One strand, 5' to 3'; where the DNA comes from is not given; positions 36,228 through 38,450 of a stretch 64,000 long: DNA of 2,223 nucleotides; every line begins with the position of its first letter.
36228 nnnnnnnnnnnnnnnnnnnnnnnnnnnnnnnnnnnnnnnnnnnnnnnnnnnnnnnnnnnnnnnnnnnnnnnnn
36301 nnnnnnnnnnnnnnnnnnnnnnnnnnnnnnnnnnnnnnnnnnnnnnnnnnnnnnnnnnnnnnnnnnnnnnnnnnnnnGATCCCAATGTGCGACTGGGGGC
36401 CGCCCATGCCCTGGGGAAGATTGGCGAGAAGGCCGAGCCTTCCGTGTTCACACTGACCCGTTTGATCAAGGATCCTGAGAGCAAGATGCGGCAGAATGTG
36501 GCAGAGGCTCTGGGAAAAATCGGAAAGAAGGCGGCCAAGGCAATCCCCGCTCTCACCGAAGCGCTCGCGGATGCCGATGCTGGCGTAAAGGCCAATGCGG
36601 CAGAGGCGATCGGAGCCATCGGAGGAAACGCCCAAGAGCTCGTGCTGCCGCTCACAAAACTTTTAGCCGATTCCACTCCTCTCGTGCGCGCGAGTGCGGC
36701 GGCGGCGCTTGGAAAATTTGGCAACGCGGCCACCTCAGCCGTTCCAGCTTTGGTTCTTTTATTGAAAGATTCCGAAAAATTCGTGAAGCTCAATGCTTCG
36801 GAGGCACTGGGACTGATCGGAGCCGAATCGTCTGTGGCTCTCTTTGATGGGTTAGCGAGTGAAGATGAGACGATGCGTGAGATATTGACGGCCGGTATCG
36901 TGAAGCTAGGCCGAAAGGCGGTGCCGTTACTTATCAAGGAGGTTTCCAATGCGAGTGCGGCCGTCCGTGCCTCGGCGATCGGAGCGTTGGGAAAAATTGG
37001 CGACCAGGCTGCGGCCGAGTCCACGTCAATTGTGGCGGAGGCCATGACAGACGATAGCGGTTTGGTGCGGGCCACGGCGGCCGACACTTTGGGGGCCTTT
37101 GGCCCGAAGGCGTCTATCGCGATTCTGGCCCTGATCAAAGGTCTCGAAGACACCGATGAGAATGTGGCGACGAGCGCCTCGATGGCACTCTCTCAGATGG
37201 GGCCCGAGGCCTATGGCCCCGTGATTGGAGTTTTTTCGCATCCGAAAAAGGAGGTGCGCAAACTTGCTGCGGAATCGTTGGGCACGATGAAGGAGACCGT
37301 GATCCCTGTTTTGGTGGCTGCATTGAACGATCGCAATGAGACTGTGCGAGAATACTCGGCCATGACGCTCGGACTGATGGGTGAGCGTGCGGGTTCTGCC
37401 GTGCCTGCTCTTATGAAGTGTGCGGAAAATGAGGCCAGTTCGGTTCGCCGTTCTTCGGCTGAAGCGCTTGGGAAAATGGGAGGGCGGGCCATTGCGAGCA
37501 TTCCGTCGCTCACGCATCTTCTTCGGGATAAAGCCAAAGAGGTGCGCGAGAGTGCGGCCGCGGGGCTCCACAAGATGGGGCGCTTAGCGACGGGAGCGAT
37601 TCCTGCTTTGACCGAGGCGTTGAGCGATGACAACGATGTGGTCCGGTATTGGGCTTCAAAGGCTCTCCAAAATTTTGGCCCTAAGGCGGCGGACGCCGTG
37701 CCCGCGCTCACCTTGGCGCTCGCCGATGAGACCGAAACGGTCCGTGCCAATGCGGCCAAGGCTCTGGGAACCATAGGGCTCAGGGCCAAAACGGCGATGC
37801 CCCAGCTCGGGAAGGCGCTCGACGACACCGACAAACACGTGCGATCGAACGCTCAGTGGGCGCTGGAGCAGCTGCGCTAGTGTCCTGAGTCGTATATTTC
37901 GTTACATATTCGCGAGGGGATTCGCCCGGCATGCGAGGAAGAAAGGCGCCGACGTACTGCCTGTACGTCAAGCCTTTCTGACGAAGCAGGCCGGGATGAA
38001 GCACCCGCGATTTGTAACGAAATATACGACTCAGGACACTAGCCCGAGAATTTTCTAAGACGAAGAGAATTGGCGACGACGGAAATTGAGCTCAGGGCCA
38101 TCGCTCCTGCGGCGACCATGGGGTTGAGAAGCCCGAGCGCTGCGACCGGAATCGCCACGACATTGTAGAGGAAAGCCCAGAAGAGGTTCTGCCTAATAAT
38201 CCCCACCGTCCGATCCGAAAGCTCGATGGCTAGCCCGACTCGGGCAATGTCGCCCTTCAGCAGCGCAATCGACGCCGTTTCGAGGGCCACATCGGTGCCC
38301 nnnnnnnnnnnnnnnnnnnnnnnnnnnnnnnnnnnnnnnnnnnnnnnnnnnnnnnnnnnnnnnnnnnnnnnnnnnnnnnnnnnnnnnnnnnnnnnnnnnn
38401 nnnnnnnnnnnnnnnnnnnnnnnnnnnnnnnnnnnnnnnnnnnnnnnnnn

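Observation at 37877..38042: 30-bp perfect inverted repeat whose arms contain the stop codons of two convergent genes (HEAT-repeat protein and copA)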

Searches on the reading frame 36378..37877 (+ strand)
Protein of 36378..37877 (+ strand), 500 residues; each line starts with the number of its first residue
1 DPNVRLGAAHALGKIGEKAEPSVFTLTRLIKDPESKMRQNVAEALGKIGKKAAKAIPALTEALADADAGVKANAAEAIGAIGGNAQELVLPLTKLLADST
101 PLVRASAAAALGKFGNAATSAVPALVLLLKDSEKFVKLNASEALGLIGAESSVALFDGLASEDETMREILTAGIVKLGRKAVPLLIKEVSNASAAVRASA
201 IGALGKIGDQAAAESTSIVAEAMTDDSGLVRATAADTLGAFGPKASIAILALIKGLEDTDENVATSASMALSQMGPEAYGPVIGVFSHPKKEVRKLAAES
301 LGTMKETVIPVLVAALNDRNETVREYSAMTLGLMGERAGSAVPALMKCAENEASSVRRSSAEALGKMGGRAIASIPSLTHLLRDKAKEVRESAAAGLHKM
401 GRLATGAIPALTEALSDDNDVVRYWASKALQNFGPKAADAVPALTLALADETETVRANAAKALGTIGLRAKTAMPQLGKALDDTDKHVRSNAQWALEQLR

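Call 49: find_homologous_proteins(query=window:36378-37877:+, max_evalue=1e-30)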
Query window:36378-37877:+ (500 aa): 760 proteins with E <= 1e-30 among 8000 candidates; the best 120 are listed.
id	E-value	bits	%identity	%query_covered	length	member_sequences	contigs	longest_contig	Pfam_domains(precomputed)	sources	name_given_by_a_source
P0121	6.0e-254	861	89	97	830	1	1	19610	PF12717.14,PF00514.30,PF26715.1,PF12755.14,PF02985.29,PF03130.23,PF12348.15,PF24492.2,PF13513.13,PF01602.27,PF13646.13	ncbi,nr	ncbi:MAG: HEAT repeat domain-containing protein [Deltaproteobacteria bacterium]|nr:HEAT repeat domai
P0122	1.5e-80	290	32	95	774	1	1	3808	PF26715.1,PF24714.2,PF12755.14,PF24492.2,PF16416.12,PF25767.2,PF21581.4,PF01347.29,PF05918.18,PF25786.1,PF22928.3,PF13513.13,PF13646.13,PF23271.2,PF12717.14,PF00514.30,PF10363.16,PF02985.29,PF22956.3,PF24987.2,PF01602.27,PF05004.20,PF03130.23,PF20168.5,PF23227.2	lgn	-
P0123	2.7e-80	289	30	100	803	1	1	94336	PF26715.1,PF24714.2,PF22646.3,PF12755.14,PF11865.15,PF24492.2,PF25767.2,PF21581.4,PF25786.1,PF22928.3,PF13513.13,PF14666.12,PF13646.13,PF25151.2,PF23271.2,PF12717.14,PF00514.30,PF10363.16,PF02985.29,PF22956.3,PF24987.2,PF01602.27,PF26718.1,PF14663.12,PF25780.2,PF12765.14,PF20926.4,PF03130.23,PF12348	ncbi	-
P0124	4.8e-79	285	31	99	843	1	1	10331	PF26715.1,PF24714.2,PF22646.3,PF12755.14,PF11865.15,PF24492.2,PF25767.2,PF21581.4,PF25786.1,PF13513.13,PF13646.13,PF12717.14,PF00514.30,PF10363.16,PF02985.29,PF22956.3,PF24987.2,PF01602.27,PF05004.20,PF20926.4,PF25757.2,PF28344.1,PF03130.23,PF12348.15,PF20168.5,PF23227.2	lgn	-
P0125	7.8e-77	278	29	100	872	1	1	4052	PF24714.2,PF12755.14,PF24768.2,PF18991.6,PF25767.2,PF21581.4,PF01347.29,PF05918.18,PF25786.1,PF22928.3,PF13513.13,PF13646.13,PF25151.2,PF12717.14,PF00514.30,PF10363.16,PF02985.29,PF22956.3,PF14668.12,PF01602.27,PF03130.23,PF12348.15,PF20168.5,PF23227.2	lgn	-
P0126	9.4e-77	277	31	93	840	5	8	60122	PF26715.1,PF24714.2,PF22646.3,PF12755.14,PF24492.2,PF25767.2,PF21581.4,PF01347.29,PF05918.18,PF25786.1,PF13513.13,PF13646.13,PF23271.2,PF12717.14,PF00514.30,PF10363.16,PF02985.29,PF24987.2,PF01602.27,PF26718.1,PF14663.12,PF12765.14,PF05004.20,PF20926.4,PF25757.2,PF28344.1,PF03130.23,PF12348.15,PF201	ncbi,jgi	jgi:HEAT repeat protein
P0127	4.8e-75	272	29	97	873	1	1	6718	PF23271.2,PF12717.14,PF00514.30,PF12755.14,PF02985.29,PF22956.3,PF24987.2,PF24492.2,PF01602.27,PF25767.2,PF21581.4,PF25757.2,PF25786.1,PF22928.3,PF03130.23,PF12348.15,PF20168.5,PF13513.13,PF13646.13,PF23227.2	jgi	jgi:HEAT repeat protein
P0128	1.1e-72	264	34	93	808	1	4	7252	PF12717.14,PF00514.30,PF26715.1,PF24714.2,PF12755.14,PF02985.29,PF01602.27,PF25767.2,PF25786.1,PF03130.23,PF13513.13,PF13646.13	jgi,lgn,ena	-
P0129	3.6e-70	256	30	98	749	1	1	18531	PF12717.14,PF00514.30,PF12755.14,PF25786.1,PF02985.29,PF03130.23,PF13513.13,PF01602.27,PF13646.13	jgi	jgi:HEAT repeat protein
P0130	1.9e-69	253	35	79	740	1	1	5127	PF12717.14,PF00514.30,PF26715.1,PF24714.2,PF12755.14,PF02985.29,PF01602.27,PF25767.2,PF21581.4,PF01347.29,PF25786.1,PF03130.23,PF13513.13,PF13646.13,PF25151.2,PF23227.2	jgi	jgi:HEAT repeat protein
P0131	1.9e-69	253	34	100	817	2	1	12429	PF12717.14,PF00514.30,PF24714.2,PF02985.29,PF03130.23,PF13513.13,PF01602.27,PF13646.13,PF25767.2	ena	-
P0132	7.3e-69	251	30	100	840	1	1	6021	PF26715.1,PF24714.2,PF12755.14,PF24492.2,PF18991.6,PF21581.4,PF01347.29,PF05918.18,PF25786.1,PF22928.3,PF13513.13,PF13646.13,PF25151.2,PF23271.2,PF12717.14,PF00514.30,PF02985.29,PF22956.3,PF01602.27,PF14663.12,PF21547.4,PF25757.2,PF03130.23,PF12348.15,PF20168.5,PF23227.2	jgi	jgi:HEAT repeat protein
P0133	2.2e-68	250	33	87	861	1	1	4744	PF12717.14,PF00514.30,PF24714.2,PF12755.14,PF02985.29,PF22956.3,PF18991.6,PF01602.27,PF21581.4,PF03130.23,PF20168.5,PF13513.13,PF13646.13,PF23227.2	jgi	jgi:HEAT repeat protein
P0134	3.6e-68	249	31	99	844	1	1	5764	PF23271.2,PF12717.14,PF00514.30,PF26715.1,PF10363.16,PF24714.2,PF12755.14,PF02985.29,PF24492.2,PF01602.27,PF25767.2,PF21581.4,PF01347.29,PF25786.1,PF03130.23,PF20168.5,PF13513.13,PF13646.13,PF23227.2,PF23639.2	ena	-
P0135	3.9e-68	249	28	99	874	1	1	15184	PF23271.2,PF12717.14,PF00514.30,PF12755.14,PF02985.29,PF22956.3,PF18991.6,PF01602.27,PF14663.12,PF16416.12,PF21581.4,PF25786.1,PF13251.13,PF22928.3,PF03130.23,PF12348.15,PF20168.5,PF13513.13,PF13646.13,PF23227.2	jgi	jgi:HEAT repeat protein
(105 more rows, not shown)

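Call 50: find_encoding_contigs(protein=P0121, flank=8000, max_places=4)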
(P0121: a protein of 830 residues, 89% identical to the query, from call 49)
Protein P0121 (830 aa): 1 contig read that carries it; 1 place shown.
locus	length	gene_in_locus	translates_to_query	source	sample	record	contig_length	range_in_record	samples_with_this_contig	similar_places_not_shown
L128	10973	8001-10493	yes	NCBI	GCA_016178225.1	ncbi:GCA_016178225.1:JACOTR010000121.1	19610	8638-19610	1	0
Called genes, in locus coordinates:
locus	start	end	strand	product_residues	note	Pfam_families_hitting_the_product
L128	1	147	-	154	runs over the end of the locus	PF01467:CTP_transf_like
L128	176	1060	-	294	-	PF06271:RDD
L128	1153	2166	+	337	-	PF11583:AurF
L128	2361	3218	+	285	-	PF12146:Hydrolase_4 (weak), PF00561:Abhydrolase_1, PF12697:Abhydrolase_6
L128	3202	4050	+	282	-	PF00557:Peptidase_M24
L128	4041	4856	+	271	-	PF00106:adh_short, PF01370:Epimerase (weak), PF08659:KR (weak), PF13460:NAD_binding_10 (weak), PF13561:adh_short_C2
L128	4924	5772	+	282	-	PF00487:FA_desaturase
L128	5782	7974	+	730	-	PF23139:OB_YrrC, PF14520:HHH_5 (weak), PF14490:HHH_RecD2, PF01443:Viral_helicase1 (faint), PF13245:AAA_19, PF13604:AAA_30, PF18335:SH3_13, PF13538:UvrD_C_2, +4 more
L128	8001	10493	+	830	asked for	PF03130:HEAT_PBS (faint), PF12348:CLASP_N (faint), PF00514:Arm (faint), PF02985:HEAT (faint), PF13513:HEAT_EZ (faint), PF13646:HEAT_2, PF26715:HEAT_GCN1_2 (faint), PF13646:HEAT_2, +4 more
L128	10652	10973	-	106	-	?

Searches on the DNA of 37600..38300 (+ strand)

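Call 23: search_rna_families(source=window, start=37600, end=38300, threshold=evalue, max_evalue=10)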
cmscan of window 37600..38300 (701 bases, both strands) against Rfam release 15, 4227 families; matches with E-value up to 10: 1.
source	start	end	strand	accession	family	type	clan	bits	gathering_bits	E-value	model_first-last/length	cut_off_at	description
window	37855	38041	+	RF00017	Metazoa_SRP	Gene;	CL00003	16.8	70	0.043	1-299/299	no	Metazoan signal recognition particle RNA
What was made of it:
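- On Any curated RNA family (Rfam 15): The only hit is Metazoa_SRP at 16.8 bits against a 70-bit threshold (call 23).
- Tried and rejected: Rfam gave only a spurious sub-threshold Metazoa_SRP hit, which is typical for any long hairpin (call 23).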

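Call 26: search_dna_similar(query=window:37877-38042:+, collection=plasmids, mode=distant, max_evalue=10, max_rows=15)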
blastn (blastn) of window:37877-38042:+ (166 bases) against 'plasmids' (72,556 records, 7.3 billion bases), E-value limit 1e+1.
Records with a match: 8; places in all: 9; records where one place covers at least 80% of the query: 0.
Best place of each record, by identity: >=99% 3; 80-90% 4; 60-80% 1.
By first word of the organism name: Novosphingobium 1; Natronococcus 1; Burkholderia 1; Alicyclobacillus 1; Hyphomicrobiales 1; Halobaculum 1; Arthrobacter 1; Sphingomonas 1.
By predicted mobility (MOB-suite, as given by PLSDB): non-mobilizable 8.
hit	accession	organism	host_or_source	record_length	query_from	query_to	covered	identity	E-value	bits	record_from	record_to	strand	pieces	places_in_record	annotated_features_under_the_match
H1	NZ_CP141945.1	Novosphingobium sp. RL4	Rheum palmatum L.,Single ...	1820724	57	107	31%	78.4%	2e+0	40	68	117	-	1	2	none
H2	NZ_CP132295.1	Natronococcus sp. AD-5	cell culture,sediment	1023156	77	117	25%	83.3%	5e-1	42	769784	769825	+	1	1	record has no annotation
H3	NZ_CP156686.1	Burkholderia stagnalis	Bacterial cells,soils collected in ...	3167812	89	122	20%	85.7%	6e+0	38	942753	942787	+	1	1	none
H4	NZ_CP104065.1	Alicyclobacillus dauci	cell culture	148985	1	35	21%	82.9%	6e+0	37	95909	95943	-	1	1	IS630 family transposase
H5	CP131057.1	Hyphomicrobiales bacterium UR115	tomato,bacteria,rhizosphere soil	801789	49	78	18%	86.7%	6e+0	37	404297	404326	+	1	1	none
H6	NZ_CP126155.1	Halobaculum lipolyticum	cell culture,sediment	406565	102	123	13%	100.0%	5e-1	41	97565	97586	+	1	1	CaiB/BaiF CoA-transferase family protein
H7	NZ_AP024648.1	Arthrobacter sp. StoSoilB13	-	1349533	42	62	13%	100.0%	2e+0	39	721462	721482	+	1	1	record has no annotation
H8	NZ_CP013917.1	Sphingomonas sp. LK11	Tephrosia purpurea subsp. ...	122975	104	123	12%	100.0%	6e+0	37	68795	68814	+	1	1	CusA/CzcA family heavy metal efflux RND transporter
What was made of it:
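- Tried and rejected: The other weak hits (H1-H3, H5-H8) fall in the internal part and are chance matches (call 26).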

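Call 27: search_dna_similar(query=window:37877-38042:+, collection=phages, mode=distant, max_evalue=10, max_rows=10)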
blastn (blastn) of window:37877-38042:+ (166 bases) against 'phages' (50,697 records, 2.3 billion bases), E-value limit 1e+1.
No match.
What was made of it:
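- Tried and rejected: A phage BLAST found nothing (call 27).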

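Call 29: get_annotated_region(hit=H4, flank=2500)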
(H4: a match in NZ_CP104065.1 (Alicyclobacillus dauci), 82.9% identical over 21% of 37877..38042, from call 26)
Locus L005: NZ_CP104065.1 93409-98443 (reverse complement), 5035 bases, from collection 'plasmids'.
description: Alicyclobacillus dauci strain DSM 28700 plasmid unnamed1, complete sequence
organism: Alicyclobacillus dauci (NCBI taxid 1475485)
taxonomy: Bacteria; Bacillota; Bacilli; Bacillales; Alicyclobacillaceae; Alicyclobacillus; Alicyclobacillus dauci
host: -; source: cell culture; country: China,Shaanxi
typing (MOB-suite, as given by PLSDB): non-mobilizable
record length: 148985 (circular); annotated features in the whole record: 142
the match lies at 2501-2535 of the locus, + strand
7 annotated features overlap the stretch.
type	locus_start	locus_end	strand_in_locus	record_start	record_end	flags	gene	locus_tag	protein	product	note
CDS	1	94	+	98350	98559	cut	-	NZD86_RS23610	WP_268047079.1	hypothetical protein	-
CDS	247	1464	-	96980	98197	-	-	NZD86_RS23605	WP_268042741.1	IS110 family transposase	-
CDS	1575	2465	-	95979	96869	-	-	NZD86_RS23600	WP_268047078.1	site-specific integrase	GO:0015074 - DNA integration [Evidence IEA]; GO:0006310 - DNA recombination [Evidence IEA]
CDS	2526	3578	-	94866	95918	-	-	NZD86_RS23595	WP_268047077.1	IS630 family transposase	-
CDS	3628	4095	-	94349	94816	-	-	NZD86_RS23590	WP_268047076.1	hypothetical protein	-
CDS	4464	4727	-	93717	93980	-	-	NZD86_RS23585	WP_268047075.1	hypothetical protein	-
CDS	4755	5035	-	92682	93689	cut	-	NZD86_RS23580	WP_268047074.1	hypothetical protein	-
